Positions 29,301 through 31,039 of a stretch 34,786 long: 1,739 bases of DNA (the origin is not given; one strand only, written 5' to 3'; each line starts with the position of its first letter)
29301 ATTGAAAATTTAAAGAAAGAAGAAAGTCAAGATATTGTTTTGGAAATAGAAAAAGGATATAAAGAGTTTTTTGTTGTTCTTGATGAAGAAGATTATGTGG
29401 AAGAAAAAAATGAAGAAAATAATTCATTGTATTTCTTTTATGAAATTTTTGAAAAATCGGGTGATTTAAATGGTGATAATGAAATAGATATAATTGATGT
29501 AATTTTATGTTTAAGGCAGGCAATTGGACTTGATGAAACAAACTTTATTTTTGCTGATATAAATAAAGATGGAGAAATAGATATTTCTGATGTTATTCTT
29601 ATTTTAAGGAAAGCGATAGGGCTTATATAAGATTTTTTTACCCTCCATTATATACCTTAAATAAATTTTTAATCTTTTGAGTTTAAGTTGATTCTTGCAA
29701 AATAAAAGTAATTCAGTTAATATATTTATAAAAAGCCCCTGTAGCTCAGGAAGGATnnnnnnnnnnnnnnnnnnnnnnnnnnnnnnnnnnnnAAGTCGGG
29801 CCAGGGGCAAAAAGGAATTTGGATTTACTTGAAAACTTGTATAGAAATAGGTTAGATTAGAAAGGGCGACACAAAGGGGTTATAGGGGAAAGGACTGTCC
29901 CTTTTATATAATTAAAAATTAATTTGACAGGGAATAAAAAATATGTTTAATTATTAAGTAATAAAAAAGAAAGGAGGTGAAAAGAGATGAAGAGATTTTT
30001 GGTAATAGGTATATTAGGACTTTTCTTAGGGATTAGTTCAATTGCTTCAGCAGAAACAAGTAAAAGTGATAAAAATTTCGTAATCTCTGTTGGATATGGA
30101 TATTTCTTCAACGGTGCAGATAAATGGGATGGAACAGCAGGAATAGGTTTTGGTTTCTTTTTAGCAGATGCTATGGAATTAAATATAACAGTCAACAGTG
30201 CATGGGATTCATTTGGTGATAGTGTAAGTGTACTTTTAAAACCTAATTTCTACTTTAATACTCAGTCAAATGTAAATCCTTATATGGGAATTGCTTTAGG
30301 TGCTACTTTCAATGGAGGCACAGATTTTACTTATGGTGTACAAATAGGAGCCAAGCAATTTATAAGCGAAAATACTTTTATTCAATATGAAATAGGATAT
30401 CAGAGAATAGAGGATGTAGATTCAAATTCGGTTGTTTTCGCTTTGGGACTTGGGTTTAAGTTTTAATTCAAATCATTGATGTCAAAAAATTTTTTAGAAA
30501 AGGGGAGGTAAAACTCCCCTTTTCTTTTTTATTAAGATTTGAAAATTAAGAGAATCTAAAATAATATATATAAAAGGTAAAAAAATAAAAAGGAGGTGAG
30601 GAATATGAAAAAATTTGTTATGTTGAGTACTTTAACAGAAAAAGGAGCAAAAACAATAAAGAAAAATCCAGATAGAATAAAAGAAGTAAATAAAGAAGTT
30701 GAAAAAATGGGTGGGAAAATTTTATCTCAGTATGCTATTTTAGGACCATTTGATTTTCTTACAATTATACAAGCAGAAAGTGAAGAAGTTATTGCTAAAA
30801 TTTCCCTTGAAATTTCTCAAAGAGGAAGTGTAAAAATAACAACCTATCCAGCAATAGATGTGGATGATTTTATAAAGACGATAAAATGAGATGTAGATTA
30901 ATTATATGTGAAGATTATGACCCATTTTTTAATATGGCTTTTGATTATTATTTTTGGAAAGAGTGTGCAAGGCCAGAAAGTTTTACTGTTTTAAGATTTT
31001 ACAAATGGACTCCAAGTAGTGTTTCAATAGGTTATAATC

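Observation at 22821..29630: Divergent two-gene module: secreted C11 protease and a 1628-aa RCC1/Ig/CARDB giant protein sharing a dockerin tag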

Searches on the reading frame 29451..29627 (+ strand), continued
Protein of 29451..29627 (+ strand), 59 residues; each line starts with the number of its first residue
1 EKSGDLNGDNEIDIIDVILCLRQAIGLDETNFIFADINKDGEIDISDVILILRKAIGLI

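Call 48: search_solved_structures(query=A1, max_evalue=0.1, show_alignments=2)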
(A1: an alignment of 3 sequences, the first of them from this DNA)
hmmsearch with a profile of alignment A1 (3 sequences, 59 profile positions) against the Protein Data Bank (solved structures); distinct sequences matched with E-value up to 0.1: 18.
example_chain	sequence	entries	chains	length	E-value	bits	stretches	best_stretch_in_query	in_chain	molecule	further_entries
5lxv_B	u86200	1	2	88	1.7e-05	27.8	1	4-47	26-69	Carbohydrate-binding protein WP_009985128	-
1ohz_B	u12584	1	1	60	4e-05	26.6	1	4-53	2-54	ENDO-1,4-BETA-XYLANASE Y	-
2ccl_B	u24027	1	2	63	7.1e-05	25.8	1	4-53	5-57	ENDO-1,4-BETA-XYLANASE Y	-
2y3n_B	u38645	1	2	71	0.00052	23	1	3-50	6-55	CELLULOSOMAL FAMILY-48 PROCESSIVE GLYCOSIDE HYDROLASE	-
2b59_B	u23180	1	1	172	0.0034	20.4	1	4-51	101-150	Cellulosomal scaffolding protein A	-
4uyp_B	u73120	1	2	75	0.0042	20.1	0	34-51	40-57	Cellulosomal scaffoldin adaptor protein B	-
4uyq_B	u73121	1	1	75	0.0043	20.1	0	32-51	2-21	Cellulosomal scaffoldin adaptor protein B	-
3kcp_A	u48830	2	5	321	0.0096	19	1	4-51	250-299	Cellulosomal-scaffolding protein A | Cellulosome anchoring protein cohesin region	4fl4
5nrk_B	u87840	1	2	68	0.011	18.9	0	2-17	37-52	DocCel5: Type I dockerin repeat domain from A. cellulolyticus family 5 endoglucanase WP_01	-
5nrm_B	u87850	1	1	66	0.014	18.4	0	2-17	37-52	DocCel5: Type I dockerin repeat domain from A. cellulolyticus family 5 endoglucanase WP_01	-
1daq_A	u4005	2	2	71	0.035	17.2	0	4-52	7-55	ENDOGLUCANASE SS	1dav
5g5d_B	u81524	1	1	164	0.038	17.1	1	4-51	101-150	CELLULOSOMAL-SCAFFOLDING PROTEIN A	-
2mte_A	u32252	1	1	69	0.041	17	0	4-52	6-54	Cellulose 1,4-beta-cellobiosidase (reducing end) CelS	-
4fl4_A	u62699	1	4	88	0.047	16.8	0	2-54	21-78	Glycoside hydrolase family 9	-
8zvk_A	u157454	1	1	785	0.063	16.4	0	4-53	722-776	AaBgIC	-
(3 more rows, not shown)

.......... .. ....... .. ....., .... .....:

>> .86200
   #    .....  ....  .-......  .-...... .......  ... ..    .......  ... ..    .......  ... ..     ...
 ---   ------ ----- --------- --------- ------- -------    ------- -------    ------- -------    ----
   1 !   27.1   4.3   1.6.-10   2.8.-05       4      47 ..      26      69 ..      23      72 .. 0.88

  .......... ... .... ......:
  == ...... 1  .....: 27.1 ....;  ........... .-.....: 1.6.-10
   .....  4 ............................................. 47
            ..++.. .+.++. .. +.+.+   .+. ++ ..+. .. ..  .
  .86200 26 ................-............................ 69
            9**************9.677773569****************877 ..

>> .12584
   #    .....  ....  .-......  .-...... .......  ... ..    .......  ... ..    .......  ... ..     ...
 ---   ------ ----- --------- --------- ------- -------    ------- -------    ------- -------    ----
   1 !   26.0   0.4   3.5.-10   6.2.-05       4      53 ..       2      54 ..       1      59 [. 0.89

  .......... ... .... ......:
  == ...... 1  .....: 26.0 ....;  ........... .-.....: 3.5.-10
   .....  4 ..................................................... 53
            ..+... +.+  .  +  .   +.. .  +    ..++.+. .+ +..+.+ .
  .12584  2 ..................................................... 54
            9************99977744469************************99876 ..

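Call 50: find_homologous_proteins(query=A2, max_evalue=0.001)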
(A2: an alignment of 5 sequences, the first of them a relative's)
Query A2 (5 sequences) (564 aa, profile of the alignment): 17 proteins with E <= 0.001 among 8000 candidates.
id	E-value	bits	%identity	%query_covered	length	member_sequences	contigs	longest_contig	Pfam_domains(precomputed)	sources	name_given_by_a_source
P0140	8.7e-252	855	100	100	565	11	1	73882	PF00963.25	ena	-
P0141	1.5e-249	847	49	96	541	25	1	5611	PF00963.25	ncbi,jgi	-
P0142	4.7e-244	829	52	97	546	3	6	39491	PF00963.25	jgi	-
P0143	1.7e-234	798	50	96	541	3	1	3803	PF00963.25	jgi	-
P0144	2.9e-218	744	51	97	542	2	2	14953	PF00963.25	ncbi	ncbi:MAG: cohesin domain-containing protein [Candidatus Ratteibacteria bacterium]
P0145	1.2e-205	703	51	97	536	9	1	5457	PF00963.25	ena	-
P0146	1.5e-196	672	48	96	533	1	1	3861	PF00963.25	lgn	-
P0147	1.0e-191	656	46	96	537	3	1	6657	PF00963.25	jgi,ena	-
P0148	1.4e-191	656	52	96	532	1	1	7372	PF00963.25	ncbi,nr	ncbi:MAG: cohesin domain-containing protein [Candidatus Omnitrophica bacterium]|nr:cohesin domain-co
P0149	1.2e-188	646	51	93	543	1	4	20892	PF00963.25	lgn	-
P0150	3.7e-187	641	52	93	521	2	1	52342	PF00963.25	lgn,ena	-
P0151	6.7e-185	634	52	95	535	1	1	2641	PF00963.25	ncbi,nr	ncbi:MAG: cohesin domain-containing protein [Candidatus Omnitrophica bacterium]|nr:cohesin domain-co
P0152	1.5e-180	620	53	99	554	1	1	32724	PF00963.25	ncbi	-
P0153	6.0e-177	608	50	92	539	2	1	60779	PF00963.25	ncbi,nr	ncbi:MAG: cohesin domain-containing protein [Candidatus Omnitrophica bacterium]|nr:cohesin domain-co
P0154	1.5e-172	593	49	96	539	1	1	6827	PF00963.25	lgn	-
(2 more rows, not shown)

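Call 52: find_encoding_contigs(protein=P0152, flank=10000, max_places=3)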
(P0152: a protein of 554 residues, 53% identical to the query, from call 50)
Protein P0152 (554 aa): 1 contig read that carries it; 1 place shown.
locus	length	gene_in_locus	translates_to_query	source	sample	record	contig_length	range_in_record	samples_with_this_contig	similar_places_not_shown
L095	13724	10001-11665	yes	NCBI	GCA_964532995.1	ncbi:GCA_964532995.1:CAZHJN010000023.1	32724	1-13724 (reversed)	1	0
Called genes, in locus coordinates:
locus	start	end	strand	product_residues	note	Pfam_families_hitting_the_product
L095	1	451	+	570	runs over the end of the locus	PF17389:Bac_rhamnosid6H (weak), PF22422:MGH1-like_GH, PF03200:Glyco_hydro_63 (weak), PF01204:Trehalase, PF03200:Glyco_hydro_63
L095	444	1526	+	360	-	PF01208:URO-D (faint)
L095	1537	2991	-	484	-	PF12228:DUF3604 (faint)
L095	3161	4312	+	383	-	PF25919:BSH_CusB (faint), PF25917:BSH_RND, PF25973:BSH_CzcB, PF25881:HH_YBHG (faint), PF25954:Beta-barrel_RND_2, PF25967:RND-MFP_C (faint), PF25975:CzcB_C (weak), PF25989:YknX_C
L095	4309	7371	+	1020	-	PF00873:ACR_tran, PF03176:MMPL (faint)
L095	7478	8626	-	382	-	PF01694:Rhomboid, PF13174:TPR_6 (faint), PF00515:TPR_1 (weak), PF07719:TPR_2 (weak), PF13181:TPR_8 (weak)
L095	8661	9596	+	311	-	PF01075:Glyco_transf_9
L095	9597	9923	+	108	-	-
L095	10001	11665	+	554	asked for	PF00963:Cohesin (weak)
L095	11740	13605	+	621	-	PF03415:Peptidase_C11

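Call 54: find_encoding_contigs(protein=P0153, flank=10000, max_places=2)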
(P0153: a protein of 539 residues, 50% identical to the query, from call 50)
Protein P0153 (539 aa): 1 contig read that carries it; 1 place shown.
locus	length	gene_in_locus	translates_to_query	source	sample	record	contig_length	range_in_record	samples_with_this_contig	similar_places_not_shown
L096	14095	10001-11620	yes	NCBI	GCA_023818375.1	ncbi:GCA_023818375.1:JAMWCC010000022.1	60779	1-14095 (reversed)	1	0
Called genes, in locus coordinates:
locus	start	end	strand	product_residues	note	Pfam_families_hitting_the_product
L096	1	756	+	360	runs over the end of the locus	PF01208:URO-D (faint)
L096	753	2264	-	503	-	PF04055:Radical_SAM, PF13353:Fer4_12 (faint)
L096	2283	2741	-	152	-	PF13384:HTH_23, PF13518:HTH_28 (weak), PF13551:HTH_29, PF13565:HTH_32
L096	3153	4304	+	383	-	PF25919:BSH_CusB (faint), PF25917:BSH_RND, PF25973:BSH_CzcB, PF25954:Beta-barrel_RND_2, PF25967:RND-MFP_C, PF25975:CzcB_C, PF25989:YknX_C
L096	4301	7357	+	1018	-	PF00873:ACR_tran, PF03176:MMPL (weak)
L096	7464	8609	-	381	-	PF08551:DUF1751 (weak), PF01694:Rhomboid, PF13174:TPR_6 (faint), PF00515:TPR_1 (faint), PF07719:TPR_2 (faint), PF13181:TPR_8 (faint), PF13424:TPR_12 (weak), PF13432:TPR_16 (weak)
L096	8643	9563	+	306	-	PF01075:Glyco_transf_9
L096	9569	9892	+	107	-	-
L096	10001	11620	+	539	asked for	PF00963:Cohesin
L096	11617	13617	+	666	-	PF03415:Peptidase_C11, PF07675:Cleaved_Adhesin (weak)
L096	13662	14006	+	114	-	PF25778:DUF7948 (weak)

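Call 76: search_protein_families(library=pfam, proteins=[L074:5153-10261:+, L036:3379-4239:+, L036:344-1375:+], max_evalue=1)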
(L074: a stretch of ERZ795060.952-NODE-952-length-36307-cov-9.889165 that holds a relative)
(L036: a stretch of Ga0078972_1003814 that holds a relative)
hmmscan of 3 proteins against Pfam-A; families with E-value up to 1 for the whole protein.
L074:5153-10261:+ (1703 aa): 16 families
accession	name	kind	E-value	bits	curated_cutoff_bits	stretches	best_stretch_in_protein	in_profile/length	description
PF13570.13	Beta-prop_ACSF4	-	7.9e-23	81.8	133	2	55-303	81-327/329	Beta-alanine-activating enzyme, beta-propeller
PF07705.17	CARDB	-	1.2e-17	64.4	22.7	2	1424-1520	11-100/101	CARDB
PF13360.13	PQQ_2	-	1.4e-14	54.8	27.6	2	125-314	2-190/233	Outer membrane protein assembly factor BamB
PF13620.12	CarboxypepD_reg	-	2.4e-07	31.4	32.3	1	530-597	5-78/82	Carboxypeptidase regulatory-like domain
PF16819.11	DUF5074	-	4.6e-05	23.1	27.2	1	55-132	171-254/353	Domain of unknown function (DUF5074)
PF13715.12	CarbopepD_reg_2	-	0.00097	19.6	32.2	1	531-600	5-76/88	CarboxypepD_reg-like domain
PF22073.2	Cep192_D4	-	0.0048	17.5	35.5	1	417-520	3-112/112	Cep192 domain 4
PF00404.24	Dockerin_1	-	0.0087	16.7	22.9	1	1635-1695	2-52/57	Dockerin type I domain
PF12985.13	DUF3869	-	0.011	16.3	24.5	1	526-590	7-70/85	Domain of unknown function (DUF3869)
PF24771.2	Ig_CFAP74_1st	-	0.031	15.1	29.2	1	420-502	3-82/97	CFAP74 first Ig-like domain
PF25292.1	Beta-prop_CGLA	-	0.033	14.1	26.8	1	125-192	8-82/316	Lambda-carrageenase beta-propeller domain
PF22544.2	HYDIN_VesB_CFA65-like_Ig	-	0.047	14.4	25.5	1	421-505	6-85/100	HYDIN/CFA65/VesB-like, Ig-like domain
PF14352.11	DUF4402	-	0.049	14.7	25.2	0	658-691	85-118/129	Domain of unknown function (DUF4402)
PF08308.17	PEGA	-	0.064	13.6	20.8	1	562-594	29-61/71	PEGA domain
PF17210.9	SdrD_B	-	0.11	13.1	29.7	1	546-580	37-71/112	SdrD B-like domain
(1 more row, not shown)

L036:3379-4239:+ (287 aa): 5 families
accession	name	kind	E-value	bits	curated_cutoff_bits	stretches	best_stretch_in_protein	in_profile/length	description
PF13145.12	Rotamase_2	-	5.4e-29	101.9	27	1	131-253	1-121/121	PPIC-type PPIASE domain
PF13616.12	Rotamase_3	-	2.2e-26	93.1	22.5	1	144-240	11-115/116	PPIC-type PPIASE domain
PF00639.27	Rotamase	-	5.9e-23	82.1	21.7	1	163-239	19-97/97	PPIC-type PPIASE domain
PF13623.11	SurA_N_2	-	4.5e-10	40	28.5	1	17-106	16-115/145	SurA-like N-terminal domain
PF13624.11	SurA_N_3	-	3.8e-08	33.8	27.2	1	18-105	17-112/162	SurA-like N-terminal domain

L036:344-1375:+ (344 aa): 5 families
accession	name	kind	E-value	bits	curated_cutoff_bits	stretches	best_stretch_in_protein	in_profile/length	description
PF00557.29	Peptidase_M24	-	4.1e-61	206.8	23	1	142-342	1-204/208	Metallopeptidase family M24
PF01321.24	Creatinase_N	-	1.9e-13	51.5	22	1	9-134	1-127/128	Creatinase/Prolidase N-terminal domain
PF05195.22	AMP_N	-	0.03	14.5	24.6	1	29-60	38-74/121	Aminopeptidase P, N-terminal domain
PF10789.14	Phage_RpbA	-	0.25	11.9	25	1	104-168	29-95/108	Phage RNA polymerase binding, RpbA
PF07431.17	DUF1512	-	0.71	10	25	1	225-291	15-74/177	Protein of unknown function (DUF1512) N-terminal domain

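Call 88: predict_structure(alignment_id=A4)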
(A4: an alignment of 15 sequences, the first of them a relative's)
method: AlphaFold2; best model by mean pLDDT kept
length: 542 residues; sequences in the alignment: 15
mean_pLDDT: 75.9   pTM: 0.48
mean pLDDT of the five models: 75.9, 75.7, 75.6, 75.4, 74.4
residues with pLDDT >= 90: 183; 70-90: 221; 50-70: 51; < 50: 87
segments of 3 or more residues with pLDDT < 50: 16-19, 154-236
pLDDT, mean of each block of 10 residues (from residue 1): 66 55 77 77 84 83 84 70 65 76 72 85 80 75 70 42 28 29 28 31 29 35 27 45 77 74 89 85 91 91 87 90 92 84 94 94 90 95 90 92 93 93 91 91 93 93 90 88 89 92 94 80 92 90 71
secondary structure, 60 per line:
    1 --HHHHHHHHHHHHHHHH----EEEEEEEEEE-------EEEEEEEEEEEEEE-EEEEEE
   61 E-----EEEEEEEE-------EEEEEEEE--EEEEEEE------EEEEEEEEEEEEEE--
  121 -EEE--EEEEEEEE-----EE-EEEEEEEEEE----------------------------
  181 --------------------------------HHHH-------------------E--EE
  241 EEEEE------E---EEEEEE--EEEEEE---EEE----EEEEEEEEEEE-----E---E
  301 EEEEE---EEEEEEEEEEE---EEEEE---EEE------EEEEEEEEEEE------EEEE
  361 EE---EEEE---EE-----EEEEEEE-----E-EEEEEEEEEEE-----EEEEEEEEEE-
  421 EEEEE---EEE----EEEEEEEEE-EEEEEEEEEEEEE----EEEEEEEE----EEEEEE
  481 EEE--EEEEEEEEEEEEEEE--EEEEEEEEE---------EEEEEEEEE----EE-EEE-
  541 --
elements in order: H3-18 E23-32 E40-53 E55-61 E67-74 E82-89 E92-98 E105-118 E122-124 E127-134 E143-152 H213-216 E239-245 E256-261 E264-269 E273-275 E280-290 E300-305 E309-319 E323-327 E331-333 E340-350 E357-362 E366-369 E380-386 E394-404 E410-419 E421-425 E429-431 E436-444 E446-458 E463-470 E475-483 E486-500 E503-511 E521-529 E537-539

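Call 91: fold_search(model_id=the predicted structure, library=pdb)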
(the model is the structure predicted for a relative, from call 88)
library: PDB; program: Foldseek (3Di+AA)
matches with E <= 10: 1933; with E <= 0.001: 264
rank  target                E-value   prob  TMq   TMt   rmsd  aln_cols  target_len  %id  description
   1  6kgc_A                1.2e-07  1.00  0.22  0.75   3.2       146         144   21  Crystal structure of CaDoc0917(R49D)-CaCohA2 complex at pH 5.4 (released 2020-07-08)
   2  3l8q_D                1.2e-07  1.00  0.17  0.26  21.1       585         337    8  Structure analysis of the type II cohesin dyad from the adaptor ScaA scaffoldin of Acetivibrio cellulolyticus (released 2010-05-05)
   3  3l8q_C                2.1e-07  1.00  0.21  0.33  20.2       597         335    8  Structure analysis of the type II cohesin dyad from the adaptor ScaA scaffoldin of Acetivibrio cellulolyticus (released 2010-05-05)
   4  2xdh                  3.2e-07  1.00  0.22  0.79   2.8       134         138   15  Non-cellulosomal cohesin from the hyperthermophilic archaeon Archaeoglobus fulgidus (released 2010-05-26)
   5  6kgf_C                4.7e-07  1.00  0.21  0.71   3.9       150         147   24  Crystal structure of CaDoc0917(R16D)-CaCohA2 complex at pH 8.2 (released 2020-07-08)
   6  3lso_A                6.0e-07  1.00  0.15  0.17  26.3       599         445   11  Crystal structure of Putative membrane anchored protein from Corynebacterium diphtheriae (released 2010-02-23)
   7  3ghp_A                7.2e-07  1.00  0.21  0.55   7.2       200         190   18  Structure of the second type II cohesin module from the adaptor ScaA scaffoldin of Acetivibrio cellulolyticus (includi (released 2009-06-23)
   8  4u3s_A                8.7e-07  1.00  0.21  0.63   3.1       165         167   17  Crystal structure of Coh3ScaB-XDoc_M1ScaA complex: A N-terminal interface mutant of type II Cohesin-X-Dockerin complex (released 2015-07-29)
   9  6kgf_A                1.3e-06  1.00  0.22  0.75   3.2       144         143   22  Crystal structure of CaDoc0917(R16D)-CaCohA2 complex at pH 8.2 (released 2020-07-08)
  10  2bzd_C                1.3e-06  1.00  0.19  0.17  15.1       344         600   11  Galactose recognition by the carbohydrate-binding module of a bacterial sialidase. (released 2005-08-19)
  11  8xen_A                1.9e-06  0.99  0.15  0.10  35.9       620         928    7  Cryo-EM structure of integrin ITGAV/ITGB3 complex, conformation 4 (released 2024-12-18)
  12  4wi0_A                2.0e-06  1.00  0.22  0.64   3.1       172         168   16  Crystal structure of Coh3ScaB-XDoc_M2ScaA complex: A C-terminal interface mutant of type II Cohesin-X-Dockerin complex (released 2015-10-07)
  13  3fnk_A                2.6e-06  1.00  0.21  0.61   5.0       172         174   17  Crystal structure of the second type II cohesin module from the cellulosomal adaptor ScaA scaffoldin of Acetivibrio ce (released 2009-06-23)
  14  1qzn                  2.7e-06  1.00  0.21  0.61   2.9       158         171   18  Crystal Structure Analysis of a type II cohesin domain from the cellulosome of Acetivibrio cellulolyticus (released 2004-09-21)
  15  5m0y_A                3.0e-06  1.00  0.21  0.60   3.0       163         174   18  Crystal Structure of the CohScaA-XDocCipB type II complex from Clostridium thermocellum at 1.5Angstrom resolution (released 2017-09-06)
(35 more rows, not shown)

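Call 96: find_encoding_contigs(protein=P0144, flank=8000, max_places=2)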
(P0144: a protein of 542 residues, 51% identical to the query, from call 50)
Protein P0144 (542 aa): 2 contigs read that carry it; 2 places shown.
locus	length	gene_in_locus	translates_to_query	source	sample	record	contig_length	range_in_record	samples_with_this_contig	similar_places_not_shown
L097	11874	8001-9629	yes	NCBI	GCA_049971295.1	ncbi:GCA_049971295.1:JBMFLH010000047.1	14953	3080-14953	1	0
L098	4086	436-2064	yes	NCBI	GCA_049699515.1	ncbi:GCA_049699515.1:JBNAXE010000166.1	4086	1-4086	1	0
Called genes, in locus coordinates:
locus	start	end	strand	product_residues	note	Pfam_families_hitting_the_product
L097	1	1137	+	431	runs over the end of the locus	PF02321:OEP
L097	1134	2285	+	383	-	PF25919:BSH_CusB (faint), PF25917:BSH_RND, PF25973:BSH_CzcB, PF25954:Beta-barrel_RND_2, PF25967:RND-MFP_C, PF25975:CzcB_C, PF25989:YknX_C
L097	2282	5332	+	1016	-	PF00873:ACR_tran, PF03176:MMPL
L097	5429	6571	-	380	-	PF01694:Rhomboid, PF07719:TPR_2 (faint), PF13174:TPR_6 (faint), PF13181:TPR_8 (faint), PF13428:TPR_14 (faint), PF00515:TPR_1 (faint)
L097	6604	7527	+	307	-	PF01075:Glyco_transf_9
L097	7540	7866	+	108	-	-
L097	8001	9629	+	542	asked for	PF00963:Cohesin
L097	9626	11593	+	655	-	PF03415:Peptidase_C11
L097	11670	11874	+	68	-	PF00963:Cohesin (weak)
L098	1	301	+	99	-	?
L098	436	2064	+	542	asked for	PF00963:Cohesin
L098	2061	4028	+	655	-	PF03415:Peptidase_C11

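Call 97: find_encoding_contigs(protein=P0150, flank=10000, max_places=2)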
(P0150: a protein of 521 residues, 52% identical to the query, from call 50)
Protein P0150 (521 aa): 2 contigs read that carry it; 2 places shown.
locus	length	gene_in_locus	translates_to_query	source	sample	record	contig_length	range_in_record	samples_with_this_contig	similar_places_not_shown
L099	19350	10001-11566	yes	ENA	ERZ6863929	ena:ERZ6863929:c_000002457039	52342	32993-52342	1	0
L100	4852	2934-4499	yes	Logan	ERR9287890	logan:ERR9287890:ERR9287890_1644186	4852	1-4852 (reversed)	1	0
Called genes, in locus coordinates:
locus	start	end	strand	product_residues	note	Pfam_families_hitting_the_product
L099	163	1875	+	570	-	PF03200:Glyco_hydro_63, PF17389:Bac_rhamnosid6H, PF22422:MGH1-like_GH, PF01204:Trehalase, PF03200:Glyco_hydro_63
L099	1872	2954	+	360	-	PF01208:URO-D (faint)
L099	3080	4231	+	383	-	PF25919:BSH_CusB (faint), PF25917:BSH_RND, PF25973:BSH_CzcB, PF25954:Beta-barrel_RND_2, PF25967:RND-MFP_C, PF25989:YknX_C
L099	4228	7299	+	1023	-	PF00873:ACR_tran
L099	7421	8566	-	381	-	PF08551:DUF1751 (weak), PF13174:TPR_6 (faint), PF01694:Rhomboid, PF13428:TPR_14 (faint), PF13432:TPR_16 (faint), PF00515:TPR_1 (weak), PF07719:TPR_2 (weak), PF13181:TPR_8 (weak)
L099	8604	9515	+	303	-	PF01075:Glyco_transf_9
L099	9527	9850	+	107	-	-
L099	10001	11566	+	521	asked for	PF00963:Cohesin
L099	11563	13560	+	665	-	PF03415:Peptidase_C11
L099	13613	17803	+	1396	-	-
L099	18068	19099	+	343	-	PF00415:RCC1 (faint), PF13540:RCC1_2, PF25390:WD40_RLD, PF13540:RCC1_2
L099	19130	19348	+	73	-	?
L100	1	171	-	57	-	?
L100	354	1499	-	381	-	PF13174:TPR_6 (faint), PF01694:Rhomboid, PF13428:TPR_14 (faint), PF13432:TPR_16 (faint), PF00515:TPR_1 (weak), PF07719:TPR_2 (weak), PF13181:TPR_8 (weak)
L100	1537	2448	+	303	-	PF01075:Glyco_transf_9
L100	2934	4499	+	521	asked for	PF00963:Cohesin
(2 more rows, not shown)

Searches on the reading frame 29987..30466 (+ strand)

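Call 11: search_protein_families(library=pfam, proteins=[window:29987-30466:+], max_evalue=0.001)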
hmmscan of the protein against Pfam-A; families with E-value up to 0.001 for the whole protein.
window:29987-30466:+ (159 aa): 1 family
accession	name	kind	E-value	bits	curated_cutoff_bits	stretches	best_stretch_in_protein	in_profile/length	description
PF13505.12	OMP_b-brl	-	1.1e-07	32.6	28.7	1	14-157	28-175/175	Outer membrane protein beta-barrel domain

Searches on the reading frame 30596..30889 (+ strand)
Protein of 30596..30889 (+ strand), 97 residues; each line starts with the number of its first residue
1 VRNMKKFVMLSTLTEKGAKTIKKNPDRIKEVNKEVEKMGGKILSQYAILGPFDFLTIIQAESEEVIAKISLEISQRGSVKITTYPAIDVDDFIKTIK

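Call 12: search_protein_families(library=pfam, proteins=[window:30596-30889:+], max_evalue=0.001)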
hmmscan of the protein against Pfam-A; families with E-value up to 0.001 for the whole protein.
window:30596-30889:+ (97 aa): 1 family
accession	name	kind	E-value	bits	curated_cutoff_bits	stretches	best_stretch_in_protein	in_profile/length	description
PF08734.17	GYD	-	3.9e-27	94.5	31.4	1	7-95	1-90/91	GYD domain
